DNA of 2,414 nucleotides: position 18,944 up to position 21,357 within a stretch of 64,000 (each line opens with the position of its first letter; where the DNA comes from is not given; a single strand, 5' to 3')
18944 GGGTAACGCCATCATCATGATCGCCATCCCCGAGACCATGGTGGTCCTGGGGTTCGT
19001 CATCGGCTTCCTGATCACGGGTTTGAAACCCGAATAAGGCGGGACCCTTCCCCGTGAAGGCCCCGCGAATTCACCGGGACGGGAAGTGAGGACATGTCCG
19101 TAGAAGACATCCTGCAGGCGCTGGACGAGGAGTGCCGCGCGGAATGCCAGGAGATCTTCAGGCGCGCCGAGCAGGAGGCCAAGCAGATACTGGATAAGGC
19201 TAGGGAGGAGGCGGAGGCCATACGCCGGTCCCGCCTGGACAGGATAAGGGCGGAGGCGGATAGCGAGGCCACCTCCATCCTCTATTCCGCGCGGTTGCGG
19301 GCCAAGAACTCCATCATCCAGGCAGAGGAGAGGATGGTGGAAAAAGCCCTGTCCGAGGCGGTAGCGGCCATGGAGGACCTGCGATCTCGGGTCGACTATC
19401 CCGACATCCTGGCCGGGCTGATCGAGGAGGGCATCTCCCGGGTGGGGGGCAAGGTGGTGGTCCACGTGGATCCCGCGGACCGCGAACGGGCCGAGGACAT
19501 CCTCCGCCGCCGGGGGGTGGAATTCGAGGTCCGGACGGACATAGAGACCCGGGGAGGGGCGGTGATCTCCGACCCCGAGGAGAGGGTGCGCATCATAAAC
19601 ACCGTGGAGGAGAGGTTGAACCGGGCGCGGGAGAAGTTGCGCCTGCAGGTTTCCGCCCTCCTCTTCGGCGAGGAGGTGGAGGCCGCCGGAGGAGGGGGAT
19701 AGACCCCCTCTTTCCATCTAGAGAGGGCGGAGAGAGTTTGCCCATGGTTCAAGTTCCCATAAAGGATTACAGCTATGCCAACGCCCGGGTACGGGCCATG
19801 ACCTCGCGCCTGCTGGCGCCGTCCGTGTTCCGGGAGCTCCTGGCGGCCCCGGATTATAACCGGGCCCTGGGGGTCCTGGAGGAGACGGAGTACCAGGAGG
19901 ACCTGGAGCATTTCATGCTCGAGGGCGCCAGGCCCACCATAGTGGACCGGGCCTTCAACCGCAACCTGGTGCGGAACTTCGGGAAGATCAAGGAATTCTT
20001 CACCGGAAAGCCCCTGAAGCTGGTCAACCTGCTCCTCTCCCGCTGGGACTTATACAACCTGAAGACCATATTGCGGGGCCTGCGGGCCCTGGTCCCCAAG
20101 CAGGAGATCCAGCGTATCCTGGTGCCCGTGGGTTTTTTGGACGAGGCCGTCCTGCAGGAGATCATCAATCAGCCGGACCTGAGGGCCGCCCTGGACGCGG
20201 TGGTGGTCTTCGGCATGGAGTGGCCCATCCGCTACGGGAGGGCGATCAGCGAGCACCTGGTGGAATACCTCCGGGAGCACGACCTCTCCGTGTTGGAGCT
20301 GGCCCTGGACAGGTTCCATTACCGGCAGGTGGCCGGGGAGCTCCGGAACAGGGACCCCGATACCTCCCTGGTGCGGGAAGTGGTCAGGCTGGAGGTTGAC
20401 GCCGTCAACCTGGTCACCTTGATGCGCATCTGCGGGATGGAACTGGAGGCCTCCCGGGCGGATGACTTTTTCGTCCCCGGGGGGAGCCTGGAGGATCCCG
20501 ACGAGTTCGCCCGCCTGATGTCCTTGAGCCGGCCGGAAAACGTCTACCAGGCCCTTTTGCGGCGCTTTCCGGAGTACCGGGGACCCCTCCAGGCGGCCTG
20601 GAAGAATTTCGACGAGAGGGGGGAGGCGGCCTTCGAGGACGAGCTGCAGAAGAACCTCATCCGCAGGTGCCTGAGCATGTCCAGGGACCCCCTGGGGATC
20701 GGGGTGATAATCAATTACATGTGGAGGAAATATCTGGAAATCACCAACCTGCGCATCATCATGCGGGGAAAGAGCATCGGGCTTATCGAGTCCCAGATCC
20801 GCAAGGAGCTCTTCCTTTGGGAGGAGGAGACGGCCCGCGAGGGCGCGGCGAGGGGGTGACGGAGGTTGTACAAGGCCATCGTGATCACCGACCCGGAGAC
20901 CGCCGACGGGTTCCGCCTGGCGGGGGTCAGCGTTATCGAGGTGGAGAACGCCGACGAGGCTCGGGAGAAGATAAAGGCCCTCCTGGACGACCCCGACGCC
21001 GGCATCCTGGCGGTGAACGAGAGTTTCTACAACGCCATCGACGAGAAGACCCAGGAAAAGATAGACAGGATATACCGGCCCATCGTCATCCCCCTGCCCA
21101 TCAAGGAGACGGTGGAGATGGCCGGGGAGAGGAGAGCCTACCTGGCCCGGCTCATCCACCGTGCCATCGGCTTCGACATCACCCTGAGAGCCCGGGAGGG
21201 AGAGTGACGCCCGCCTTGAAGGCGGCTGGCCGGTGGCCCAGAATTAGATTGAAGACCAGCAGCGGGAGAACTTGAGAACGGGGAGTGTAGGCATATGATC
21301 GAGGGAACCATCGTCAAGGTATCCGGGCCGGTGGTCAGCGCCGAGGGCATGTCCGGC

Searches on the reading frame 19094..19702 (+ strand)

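Call 20: search_protein_families(library=pfam, proteins=[window:19094-19702:+], max_evalue=0.00001)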
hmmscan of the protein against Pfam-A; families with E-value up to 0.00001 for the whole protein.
window:19094-19702:+ (202 aa): 1 family
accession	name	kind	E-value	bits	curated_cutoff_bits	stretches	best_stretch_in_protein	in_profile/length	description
PF01991.23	vATP-synt_E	-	5e-18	65.7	24.2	1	12-191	4-199/199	ATP synthase (E/31 kDa) subunit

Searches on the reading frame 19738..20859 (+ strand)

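Call 20: search_protein_families(library=pfam, proteins=[window:19738-20859:+], max_evalue=0.00001)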
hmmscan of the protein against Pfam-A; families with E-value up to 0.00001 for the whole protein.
window:19738-20859:+ (373 aa): 1 family
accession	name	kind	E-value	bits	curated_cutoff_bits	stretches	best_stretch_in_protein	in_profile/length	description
PF01992.21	vATP-synt_AC39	-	2.6e-63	214.9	29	1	14-356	1-338/339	ATP synthase (C/AC39) subunit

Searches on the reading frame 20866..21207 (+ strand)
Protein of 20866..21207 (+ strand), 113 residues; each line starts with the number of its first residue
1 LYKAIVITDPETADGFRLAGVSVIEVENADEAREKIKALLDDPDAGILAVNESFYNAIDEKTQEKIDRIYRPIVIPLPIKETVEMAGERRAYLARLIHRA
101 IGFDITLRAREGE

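Call 21: search_protein_families(library=pfam, proteins=[window:20866-21207:+], max_evalue=0.00001)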
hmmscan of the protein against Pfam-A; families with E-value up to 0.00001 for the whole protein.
window:20866-21207:+ (113 aa): 1 family
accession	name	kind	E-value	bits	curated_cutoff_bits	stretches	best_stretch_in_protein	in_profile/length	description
PF01990.22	ATP-synt_F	-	1.7e-17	64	23.5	1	5-85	2-81/91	ATP synthase (F/14-kDa) subunit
